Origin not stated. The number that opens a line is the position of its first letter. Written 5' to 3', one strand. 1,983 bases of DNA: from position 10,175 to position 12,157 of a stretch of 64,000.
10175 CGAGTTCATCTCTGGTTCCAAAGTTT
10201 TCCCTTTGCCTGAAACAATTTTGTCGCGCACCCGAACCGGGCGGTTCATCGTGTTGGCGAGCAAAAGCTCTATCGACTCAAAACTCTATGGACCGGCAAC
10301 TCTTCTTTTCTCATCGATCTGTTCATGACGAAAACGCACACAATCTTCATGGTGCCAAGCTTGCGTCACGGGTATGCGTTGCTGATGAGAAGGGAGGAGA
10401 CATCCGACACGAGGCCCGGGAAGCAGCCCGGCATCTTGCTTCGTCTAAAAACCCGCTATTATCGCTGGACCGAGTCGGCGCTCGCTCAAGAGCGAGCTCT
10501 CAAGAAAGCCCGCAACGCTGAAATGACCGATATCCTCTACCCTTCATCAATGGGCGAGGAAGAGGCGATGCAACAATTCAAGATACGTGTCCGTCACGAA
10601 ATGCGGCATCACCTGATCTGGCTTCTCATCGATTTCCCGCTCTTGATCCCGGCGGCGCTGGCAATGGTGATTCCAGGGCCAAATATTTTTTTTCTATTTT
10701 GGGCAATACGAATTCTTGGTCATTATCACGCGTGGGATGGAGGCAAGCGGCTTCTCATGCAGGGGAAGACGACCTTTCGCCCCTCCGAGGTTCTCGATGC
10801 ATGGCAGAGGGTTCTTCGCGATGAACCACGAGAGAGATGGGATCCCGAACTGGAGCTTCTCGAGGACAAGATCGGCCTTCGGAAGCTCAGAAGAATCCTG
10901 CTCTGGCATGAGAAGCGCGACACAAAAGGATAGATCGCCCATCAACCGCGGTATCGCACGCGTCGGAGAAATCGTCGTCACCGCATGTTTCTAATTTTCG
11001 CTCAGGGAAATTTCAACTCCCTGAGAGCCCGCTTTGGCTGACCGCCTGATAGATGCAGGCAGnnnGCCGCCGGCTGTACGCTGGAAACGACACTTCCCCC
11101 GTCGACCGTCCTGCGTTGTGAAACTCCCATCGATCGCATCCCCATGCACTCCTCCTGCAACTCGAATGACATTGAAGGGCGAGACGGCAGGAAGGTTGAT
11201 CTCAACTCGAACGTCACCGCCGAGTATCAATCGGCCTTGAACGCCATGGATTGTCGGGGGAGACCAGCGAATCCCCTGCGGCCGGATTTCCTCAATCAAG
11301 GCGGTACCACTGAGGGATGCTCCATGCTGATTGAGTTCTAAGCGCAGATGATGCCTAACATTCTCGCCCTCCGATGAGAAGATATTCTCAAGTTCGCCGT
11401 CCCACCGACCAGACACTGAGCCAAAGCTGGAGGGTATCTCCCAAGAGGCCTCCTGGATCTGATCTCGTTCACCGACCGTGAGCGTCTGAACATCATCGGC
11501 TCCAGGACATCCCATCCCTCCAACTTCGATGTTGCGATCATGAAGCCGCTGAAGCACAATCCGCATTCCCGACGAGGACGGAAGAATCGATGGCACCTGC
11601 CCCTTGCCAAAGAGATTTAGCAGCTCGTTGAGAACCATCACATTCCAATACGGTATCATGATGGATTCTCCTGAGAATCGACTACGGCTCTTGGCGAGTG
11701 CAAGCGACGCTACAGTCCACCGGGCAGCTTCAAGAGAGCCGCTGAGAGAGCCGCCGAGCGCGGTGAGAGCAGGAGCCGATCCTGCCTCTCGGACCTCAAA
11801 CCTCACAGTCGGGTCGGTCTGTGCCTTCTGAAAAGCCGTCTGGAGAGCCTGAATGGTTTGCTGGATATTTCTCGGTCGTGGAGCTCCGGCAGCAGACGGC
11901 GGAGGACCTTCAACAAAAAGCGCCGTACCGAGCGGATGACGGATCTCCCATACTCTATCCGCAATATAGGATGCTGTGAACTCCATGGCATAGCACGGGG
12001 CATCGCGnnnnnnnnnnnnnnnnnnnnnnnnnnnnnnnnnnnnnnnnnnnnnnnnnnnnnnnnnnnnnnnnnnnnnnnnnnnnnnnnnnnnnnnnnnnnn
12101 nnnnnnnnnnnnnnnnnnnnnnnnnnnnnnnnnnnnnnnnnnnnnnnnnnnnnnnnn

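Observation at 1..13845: Three further FHA-domain proteins flanking the T3SS (FHA-SctD, tail-anchored FHA protein, FHA-GAF protein), plus an RsbW-like kinase, without a visible Hanks kinase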

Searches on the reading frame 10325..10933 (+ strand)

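Call 7: search_protein_families(library=pfam, proteins=[window:10325-10933:+], max_evalue=0.01)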
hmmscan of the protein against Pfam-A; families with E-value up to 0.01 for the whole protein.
window:10325-10933:+ (202 aa): 1 family
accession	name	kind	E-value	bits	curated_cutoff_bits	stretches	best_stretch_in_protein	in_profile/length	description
PF10173.14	Mit_KHE1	-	3.3e-11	44.1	22.5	1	55-143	94-184/188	Mitochondrial K+-H+ exchange-related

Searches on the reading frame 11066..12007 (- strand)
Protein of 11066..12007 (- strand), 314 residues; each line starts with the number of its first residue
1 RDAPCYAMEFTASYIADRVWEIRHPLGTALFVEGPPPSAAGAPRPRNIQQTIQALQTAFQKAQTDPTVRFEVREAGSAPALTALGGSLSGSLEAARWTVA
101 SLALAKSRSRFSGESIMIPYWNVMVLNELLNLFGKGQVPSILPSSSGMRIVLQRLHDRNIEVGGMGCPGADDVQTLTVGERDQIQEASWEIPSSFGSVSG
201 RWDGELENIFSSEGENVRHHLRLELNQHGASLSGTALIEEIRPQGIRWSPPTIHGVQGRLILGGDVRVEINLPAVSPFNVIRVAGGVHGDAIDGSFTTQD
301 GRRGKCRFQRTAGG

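Call 66: search_protein_representatives(protein=window:11066-12007:-)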
Query: 314 residues. Proteins with E-value up to 0.001 (for the whole library): 40; up to 1e-10: 35; up to 1e-30: 8. The best 40 are listed.
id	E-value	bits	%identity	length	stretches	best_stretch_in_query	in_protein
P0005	4.0e-95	335.3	48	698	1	1-311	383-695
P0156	2.0e-69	250.9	42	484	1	1-308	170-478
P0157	8.2e-69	248.8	41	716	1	1-307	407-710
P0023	2.0e-68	247.5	42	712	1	1-306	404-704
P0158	4.1e-51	190.7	41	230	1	89-307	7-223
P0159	4.1e-43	164.4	37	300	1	39-269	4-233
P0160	1.6e-33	132.9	34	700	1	3-297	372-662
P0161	4.4e-32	128.2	32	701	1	10-310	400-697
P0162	4.0e-28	115.2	29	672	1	9-307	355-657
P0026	1.1e-27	113.7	32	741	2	21-311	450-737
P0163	8.5e-27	110.8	30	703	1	16-302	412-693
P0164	1.5e-26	110.0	29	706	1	9-300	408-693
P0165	4.8e-26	108.3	27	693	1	8-302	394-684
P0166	7.7e-25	104.4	29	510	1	19-299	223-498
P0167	7.8e-25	104.4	44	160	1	1-148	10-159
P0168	4.9e-24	101.7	30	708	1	8-300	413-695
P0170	3.4e-22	95.7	29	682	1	8-308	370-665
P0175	1.0e-17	81.0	29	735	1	7-305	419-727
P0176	1.5e-16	77.2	27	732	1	16-307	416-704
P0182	1.6e-12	64.0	31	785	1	54-296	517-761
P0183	2.9e-12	63.1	29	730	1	16-313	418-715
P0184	3.4e-12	62.9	27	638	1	17-311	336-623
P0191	2.7e-07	46.8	26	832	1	28-305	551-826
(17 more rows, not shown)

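Call 67: search_protein_families(library=pfam, proteins=[P0160, P0161, P0162, P0163, P0165, P0170, P0175, P0182, P0184, P0191], max_evalue=0.001)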
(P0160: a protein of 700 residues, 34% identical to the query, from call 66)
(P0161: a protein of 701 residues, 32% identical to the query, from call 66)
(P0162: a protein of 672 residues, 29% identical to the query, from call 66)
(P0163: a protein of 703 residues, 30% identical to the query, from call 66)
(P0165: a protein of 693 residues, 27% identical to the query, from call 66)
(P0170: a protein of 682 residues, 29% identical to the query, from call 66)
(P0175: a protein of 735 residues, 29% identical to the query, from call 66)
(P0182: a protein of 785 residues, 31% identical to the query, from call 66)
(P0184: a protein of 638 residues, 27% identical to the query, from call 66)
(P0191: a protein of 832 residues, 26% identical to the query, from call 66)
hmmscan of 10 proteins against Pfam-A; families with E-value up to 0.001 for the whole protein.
P0160 (700 aa): 3 families
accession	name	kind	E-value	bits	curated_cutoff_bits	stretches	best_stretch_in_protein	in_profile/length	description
PF00498.31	FHA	-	5.1e-13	49.7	20.7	1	30-94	1-67/67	FHA domain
PF01833.30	TIG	-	5.8e-08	33.1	20.9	1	283-351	1-70/84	IPT/TIG domain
PF16697.10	Yop-YscD_cpl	-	3.4e-06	27.7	33.2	1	27-96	16-86/94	Inner membrane component of T3SS, cytoplasmic domain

P0161 (701 aa): 3 families
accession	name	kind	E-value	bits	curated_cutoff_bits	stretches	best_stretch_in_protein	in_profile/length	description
PF00498.31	FHA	-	2.9e-20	72.9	20.7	1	29-93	1-67/67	FHA domain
PF16697.10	Yop-YscD_cpl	-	3.4e-14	53.3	33.2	1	10-94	1-85/94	Inner membrane component of T3SS, cytoplasmic domain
PF01833.30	TIG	-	6.9e-09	36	20.9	1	305-370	1-67/84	IPT/TIG domain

P0162 (672 aa): 3 families
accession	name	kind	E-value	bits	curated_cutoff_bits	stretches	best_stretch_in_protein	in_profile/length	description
PF00498.31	FHA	-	6e-15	55.9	20.7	1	8-71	2-67/67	FHA domain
PF01833.30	TIG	-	3e-10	40.4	20.9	1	261-337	1-78/84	IPT/TIG domain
PF16697.10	Yop-YscD_cpl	-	2.1e-08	34.8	33.2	1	5-73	17-86/94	Inner membrane component of T3SS, cytoplasmic domain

P0163 (703 aa): 3 families
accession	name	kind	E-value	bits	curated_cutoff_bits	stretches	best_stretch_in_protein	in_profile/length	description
PF00498.31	FHA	-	1.5e-17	64.2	20.7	1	22-83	2-65/67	FHA domain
PF16697.10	Yop-YscD_cpl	-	2.4e-10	41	33.2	1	18-86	16-85/94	Inner membrane component of T3SS, cytoplasmic domain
PF01833.30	TIG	-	9.6e-06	26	20.9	1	311-382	1-71/84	IPT/TIG domain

P0165 (693 aa): 3 families
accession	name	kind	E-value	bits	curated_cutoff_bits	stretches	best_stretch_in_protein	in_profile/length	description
PF00498.31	FHA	-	1.4e-22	80.3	20.7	1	31-94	1-66/67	FHA domain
PF16697.10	Yop-YscD_cpl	-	3.2e-15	56.6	33.2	1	27-96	15-85/94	Inner membrane component of T3SS, cytoplasmic domain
PF01833.30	TIG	-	2e-10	40.9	20.9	1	301-373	1-72/84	IPT/TIG domain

P0170 (682 aa): 3 families
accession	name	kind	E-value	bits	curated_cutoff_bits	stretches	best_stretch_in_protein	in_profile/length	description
PF00498.31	FHA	-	5e-12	46.5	20.7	1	30-93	2-67/67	FHA domain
PF01833.30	TIG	-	1.6e-09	38.1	20.9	1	277-349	1-72/84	IPT/TIG domain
PF16697.10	Yop-YscD_cpl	-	5.9e-08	33.3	33.2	1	24-94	14-85/94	Inner membrane component of T3SS, cytoplasmic domain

P0175 (735 aa): 3 families
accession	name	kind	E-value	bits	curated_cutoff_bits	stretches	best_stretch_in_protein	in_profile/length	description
PF00498.31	FHA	-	3e-19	69.7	20.7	1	39-102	2-67/67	FHA domain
PF16697.10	Yop-YscD_cpl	-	3.6e-10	40.4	33.2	1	37-103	18-85/94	Inner membrane component of T3SS, cytoplasmic domain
PF01833.30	TIG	-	7.6e-05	23.1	20.9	1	329-395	3-70/84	IPT/TIG domain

P0182 (785 aa): 2 families
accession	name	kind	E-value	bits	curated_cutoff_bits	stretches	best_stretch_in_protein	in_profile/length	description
PF00498.31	FHA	-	3.3e-16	59.9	20.7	1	65-128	2-67/67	FHA domain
PF16697.10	Yop-YscD_cpl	-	5.8e-09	36.5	33.2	1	55-129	11-85/94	Inner membrane component of T3SS, cytoplasmic domain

P0184 (638 aa): 0 families

P0191 (832 aa): 3 families
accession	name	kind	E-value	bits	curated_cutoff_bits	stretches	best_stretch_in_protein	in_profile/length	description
PF00498.31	FHA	-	1e-37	128.8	20.7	2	158-222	1-67/67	FHA domain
PF16697.10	Yop-YscD_cpl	-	7.7e-22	77.8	33.2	2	138-224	1-86/94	Inner membrane component of T3SS, cytoplasmic domain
PF01833.30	TIG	-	1.3e-16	60.8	20.9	1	439-514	1-79/84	IPT/TIG domain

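Call 69: find_encoding_contigs(protein=P0165, flank=10000, max_places=1)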
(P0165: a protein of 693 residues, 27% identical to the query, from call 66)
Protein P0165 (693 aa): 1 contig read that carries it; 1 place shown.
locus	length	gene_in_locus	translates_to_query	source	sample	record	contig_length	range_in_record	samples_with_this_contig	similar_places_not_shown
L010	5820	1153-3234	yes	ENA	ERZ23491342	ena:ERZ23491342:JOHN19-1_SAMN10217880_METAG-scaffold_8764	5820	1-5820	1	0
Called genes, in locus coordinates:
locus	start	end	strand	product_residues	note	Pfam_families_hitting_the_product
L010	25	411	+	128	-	PF00771:FHIPEP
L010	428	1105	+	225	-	PF16697:Yop-YscD_cpl, PF00498:FHA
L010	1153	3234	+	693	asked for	PF16697:Yop-YscD_cpl, PF00498:FHA, PF01833:TIG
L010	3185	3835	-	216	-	PF00005:ABC_tran, PF13555:AAA_29, PF13304:AAA_21 (faint)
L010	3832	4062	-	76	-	-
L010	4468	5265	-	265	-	PF01026:TatD_DNase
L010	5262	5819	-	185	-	?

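Call 70: find_encoding_contigs(protein=P0191, flank=10000, max_places=2)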
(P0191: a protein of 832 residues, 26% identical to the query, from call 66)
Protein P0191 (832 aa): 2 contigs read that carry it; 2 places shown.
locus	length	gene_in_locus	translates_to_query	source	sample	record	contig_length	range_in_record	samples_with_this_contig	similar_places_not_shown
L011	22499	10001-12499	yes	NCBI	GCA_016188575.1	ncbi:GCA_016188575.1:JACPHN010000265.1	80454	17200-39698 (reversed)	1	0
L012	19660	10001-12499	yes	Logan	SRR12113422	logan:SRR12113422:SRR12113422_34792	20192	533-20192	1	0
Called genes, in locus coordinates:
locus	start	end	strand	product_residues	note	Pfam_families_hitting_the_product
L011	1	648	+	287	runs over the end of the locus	PF12911:OppC_N, PF00528:BPD_transp_1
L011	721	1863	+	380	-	PF00226:DnaJ, PF01556:DnaJ_C, PF00684:DnaJ_CXXCXGXG (weak)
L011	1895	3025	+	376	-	PF00226:DnaJ, PF01556:DnaJ_C, PF00684:DnaJ_CXXCXGXG, PF27439:DnaJ_C_2 (weak)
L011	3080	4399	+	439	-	PF14237:GYF_2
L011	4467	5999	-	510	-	PF00515:TPR_1 (faint), PF07719:TPR_2 (faint), PF13181:TPR_8 (faint), PF14559:TPR_19 (faint)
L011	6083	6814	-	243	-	PF13230:GATase_4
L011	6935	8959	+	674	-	PF07715:Plug, PF00593:TonB_dep_Rec_b-barrel (weak)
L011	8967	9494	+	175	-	-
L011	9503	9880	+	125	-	-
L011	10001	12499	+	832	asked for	PF16697:Yop-YscD_cpl (weak), PF00498:FHA, PF16697:Yop-YscD_cpl, PF00498:FHA, PF01833:TIG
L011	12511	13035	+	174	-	PF16697:Yop-YscD_cpl, PF00498:FHA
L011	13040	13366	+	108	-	-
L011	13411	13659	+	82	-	-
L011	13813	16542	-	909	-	-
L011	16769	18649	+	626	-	-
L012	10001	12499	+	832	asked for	PF16697:Yop-YscD_cpl (weak), PF00498:FHA, PF16697:Yop-YscD_cpl, PF00498:FHA, PF01833:TIG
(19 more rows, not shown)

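Call 72: find_encoding_contigs(protein=P0182, flank=10000, max_places=1)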
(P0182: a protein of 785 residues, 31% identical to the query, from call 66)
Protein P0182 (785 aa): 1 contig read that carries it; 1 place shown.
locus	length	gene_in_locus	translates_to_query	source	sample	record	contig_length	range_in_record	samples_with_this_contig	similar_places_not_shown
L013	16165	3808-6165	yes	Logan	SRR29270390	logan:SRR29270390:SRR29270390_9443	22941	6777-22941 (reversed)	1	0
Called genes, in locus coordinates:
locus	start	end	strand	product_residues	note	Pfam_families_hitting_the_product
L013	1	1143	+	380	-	?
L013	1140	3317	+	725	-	PF00771:FHIPEP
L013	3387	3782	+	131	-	-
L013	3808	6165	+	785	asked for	PF16697:Yop-YscD_cpl (weak), PF00498:FHA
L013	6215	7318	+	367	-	-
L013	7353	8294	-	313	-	PF00497:SBP_bac_3, PF10613:Lig_chan-Glu_bd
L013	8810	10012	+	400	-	-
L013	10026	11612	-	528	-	PF00890:FAD_binding_2 (faint), PF01266:DAO, PF12831:FAD_oxidored (weak), PF16901:DAO_C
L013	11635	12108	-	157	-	PF01812:5-FTHF_cyc-lig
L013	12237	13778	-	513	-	PF05761:5_nucleotid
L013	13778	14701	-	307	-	PF00268:Ribonuc_red_sm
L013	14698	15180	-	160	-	PF02036:SCP2 (weak)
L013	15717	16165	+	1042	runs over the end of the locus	PF00989:PAS (weak), PF08448:PAS_4 (weak), PF13426:PAS_9, PF08447:PAS_3, PF01590:GAF, PF13185:GAF_2 (weak), PF00512:HisKA, PF02518:HATPase_c, +2 more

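Call 73: find_encoding_contigs(protein=P0161, flank=10000, max_places=1)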
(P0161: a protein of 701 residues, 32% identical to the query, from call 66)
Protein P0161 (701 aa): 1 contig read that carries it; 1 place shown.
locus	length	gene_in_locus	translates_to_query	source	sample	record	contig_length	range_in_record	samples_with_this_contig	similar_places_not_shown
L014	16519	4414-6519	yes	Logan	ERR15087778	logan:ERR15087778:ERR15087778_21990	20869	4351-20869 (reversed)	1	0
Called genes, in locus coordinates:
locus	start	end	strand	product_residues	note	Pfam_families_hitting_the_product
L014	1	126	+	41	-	?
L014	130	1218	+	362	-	PF01312:Bac_export_2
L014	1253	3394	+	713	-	PF00771:FHIPEP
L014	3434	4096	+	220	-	PF16697:Yop-YscD_cpl, PF00498:FHA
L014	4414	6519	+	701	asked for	PF16697:Yop-YscD_cpl, PF00498:FHA, PF01833:TIG (weak)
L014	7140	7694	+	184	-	PF01641:SelR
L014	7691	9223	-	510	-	PF00221:Lyase_aromatic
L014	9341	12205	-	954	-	PF02433:FixO (faint), PF13435:Cytochrome_C554 (faint), PF14522:Cytochrome_C7 (faint), PF13442:Cytochrome_CBB3 (faint), PF14537:Cytochrom_c3_2 (faint), PF00034:Cytochrom_C (weak)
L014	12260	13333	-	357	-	PF00032:Cytochrom_B_C (weak)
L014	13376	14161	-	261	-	PF00033:Cytochrome_B, PF14358:DUF4405 (weak), PF13631:Cytochrom_B_N_2, PF00033:Cytochrome_B (weak)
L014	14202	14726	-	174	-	PF00355:Rieske (weak)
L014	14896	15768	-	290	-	PF01040:UbiA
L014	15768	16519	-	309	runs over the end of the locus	PF02628:COX15-CtaA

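Call 82: list_cluster_members(proteins=[P0191, P0160, P0162, P0163, P0164, P0168, P0170, P0175, P0176, P0183])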
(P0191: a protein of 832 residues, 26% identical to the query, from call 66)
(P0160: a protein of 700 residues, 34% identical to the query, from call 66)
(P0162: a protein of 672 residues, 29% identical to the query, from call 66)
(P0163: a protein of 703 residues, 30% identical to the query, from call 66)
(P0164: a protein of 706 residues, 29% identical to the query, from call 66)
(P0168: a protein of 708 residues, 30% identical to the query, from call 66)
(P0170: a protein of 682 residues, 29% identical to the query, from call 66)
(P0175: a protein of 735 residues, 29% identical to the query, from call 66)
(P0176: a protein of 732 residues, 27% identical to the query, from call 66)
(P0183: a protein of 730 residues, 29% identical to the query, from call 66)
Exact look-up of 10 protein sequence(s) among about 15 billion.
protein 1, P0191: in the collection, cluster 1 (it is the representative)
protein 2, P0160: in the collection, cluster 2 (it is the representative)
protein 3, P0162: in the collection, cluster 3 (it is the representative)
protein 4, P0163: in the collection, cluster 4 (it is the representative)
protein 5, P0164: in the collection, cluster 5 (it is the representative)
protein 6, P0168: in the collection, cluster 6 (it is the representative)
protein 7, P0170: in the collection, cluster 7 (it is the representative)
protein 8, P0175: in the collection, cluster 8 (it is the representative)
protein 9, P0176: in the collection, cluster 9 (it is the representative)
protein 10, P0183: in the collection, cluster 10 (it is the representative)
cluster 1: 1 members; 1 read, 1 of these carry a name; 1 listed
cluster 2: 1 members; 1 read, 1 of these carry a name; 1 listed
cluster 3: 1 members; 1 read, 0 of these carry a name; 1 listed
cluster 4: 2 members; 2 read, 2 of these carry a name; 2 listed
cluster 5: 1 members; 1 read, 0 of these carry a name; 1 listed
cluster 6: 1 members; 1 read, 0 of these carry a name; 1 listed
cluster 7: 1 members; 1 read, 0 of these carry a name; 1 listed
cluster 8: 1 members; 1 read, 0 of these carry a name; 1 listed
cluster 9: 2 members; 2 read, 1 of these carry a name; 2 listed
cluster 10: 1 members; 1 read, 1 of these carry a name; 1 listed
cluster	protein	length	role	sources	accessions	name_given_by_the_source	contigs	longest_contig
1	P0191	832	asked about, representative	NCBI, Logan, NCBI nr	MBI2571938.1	MAG: FHA domain-containing protein [Candidatus Schekmanbacteria bacterium] | FHA domain-containing protein [Candidatus Schekmanbacteria bacterium]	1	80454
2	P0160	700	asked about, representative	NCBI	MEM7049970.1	MAG: FHA domain-containing protein [Acidobacteriota bacterium]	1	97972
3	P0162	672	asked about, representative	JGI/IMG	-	-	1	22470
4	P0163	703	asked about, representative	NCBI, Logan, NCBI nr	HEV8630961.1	MAG TPA: FHA domain-containing protein [Thermoanaerobaculia bacterium] | FHA domain-containing protein [Thermoanaerobaculia bacterium]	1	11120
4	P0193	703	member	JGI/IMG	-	hypothetical protein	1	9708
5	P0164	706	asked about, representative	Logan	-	-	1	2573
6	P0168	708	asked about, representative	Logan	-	-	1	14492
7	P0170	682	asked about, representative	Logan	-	-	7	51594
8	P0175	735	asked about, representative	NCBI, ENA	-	-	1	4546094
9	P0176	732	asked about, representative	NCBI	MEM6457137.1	MAG: FHA domain-containing protein [Acidobacteriota bacterium]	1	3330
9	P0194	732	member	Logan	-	-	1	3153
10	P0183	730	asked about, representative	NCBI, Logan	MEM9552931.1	MAG: FHA domain-containing protein [Acidobacteriota bacterium]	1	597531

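Call 83: find_encoding_contigs(protein=P0175, flank=10000, max_places=1)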
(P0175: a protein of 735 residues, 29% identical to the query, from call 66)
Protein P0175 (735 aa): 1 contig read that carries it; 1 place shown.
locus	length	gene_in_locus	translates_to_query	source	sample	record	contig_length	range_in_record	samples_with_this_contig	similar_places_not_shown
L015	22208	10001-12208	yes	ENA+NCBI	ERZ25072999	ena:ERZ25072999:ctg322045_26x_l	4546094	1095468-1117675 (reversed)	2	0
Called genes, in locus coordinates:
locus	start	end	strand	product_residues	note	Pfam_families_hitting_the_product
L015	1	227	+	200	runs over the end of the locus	PF16789:YscO-like, PF02050:FliJ (faint)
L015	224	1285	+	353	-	-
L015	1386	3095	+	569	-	PF16697:Yop-YscD_cpl (weak), PF28396:SepQ_C (faint), PF01052:FliMN_C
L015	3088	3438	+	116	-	PF04347:FliO (weak)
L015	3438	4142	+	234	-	PF00813:FliP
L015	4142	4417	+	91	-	PF01313:Bac_export_3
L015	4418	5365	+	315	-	PF01311:Bac_export_1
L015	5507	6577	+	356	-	PF01312:Bac_export_2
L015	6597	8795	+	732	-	PF00771:FHIPEP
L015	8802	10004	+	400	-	PF16697:Yop-YscD_cpl (faint), PF00498:FHA (weak)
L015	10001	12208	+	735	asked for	PF00498:FHA, PF16697:Yop-YscD_cpl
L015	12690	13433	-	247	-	PF04893:Yip1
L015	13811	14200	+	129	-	PF20409:SnoaL_5, PF12680:SnoaL_2 (weak)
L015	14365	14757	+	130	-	-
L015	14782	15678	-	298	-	PF02353:CMAS (weak), PF13489:Methyltransf_23, PF07021:MetW, PF13847:Methyltransf_31, PF08241:Methyltransf_11, PF08242:Methyltransf_12, PF13649:Methyltransf_25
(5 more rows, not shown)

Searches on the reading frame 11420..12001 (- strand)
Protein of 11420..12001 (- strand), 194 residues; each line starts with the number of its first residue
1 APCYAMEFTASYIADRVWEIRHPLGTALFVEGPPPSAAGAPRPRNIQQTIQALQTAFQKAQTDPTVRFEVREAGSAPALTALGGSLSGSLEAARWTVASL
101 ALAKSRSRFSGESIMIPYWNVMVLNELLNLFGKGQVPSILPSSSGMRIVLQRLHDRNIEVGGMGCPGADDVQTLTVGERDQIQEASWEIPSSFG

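Call 74: predict_structure(alignment_id=A3)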
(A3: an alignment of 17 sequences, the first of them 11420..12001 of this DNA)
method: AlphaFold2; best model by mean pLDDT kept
length: 194 residues; sequences in the alignment: 17
mean_pLDDT: 93.9   pTM: 0.90
mean pLDDT of the five models: 93.9, 93.7, 93.6, 93.2, 93.0
residues with pLDDT >= 90: 174; 70-90: 18; 50-70: 2; < 50: 0
segments of 3 or more residues with pLDDT < 50: none
pLDDT, mean of each block of 10 residues (from residue 1): 91 95 95 88 95 97 96 88 95 95 93 94 97 96 95 96 94 96 93 86
secondary structure, 60 per line:
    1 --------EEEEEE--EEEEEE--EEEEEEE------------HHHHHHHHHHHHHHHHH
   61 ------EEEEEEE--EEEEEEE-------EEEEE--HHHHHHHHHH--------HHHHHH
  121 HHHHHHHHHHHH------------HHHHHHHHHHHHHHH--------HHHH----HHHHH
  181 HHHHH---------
elements in order: E9-14 E17-22 E25-31 H44-60 E67-73 E76-82 E90-94 H97-106 H115-132 H145-159 H168-171 H176-185
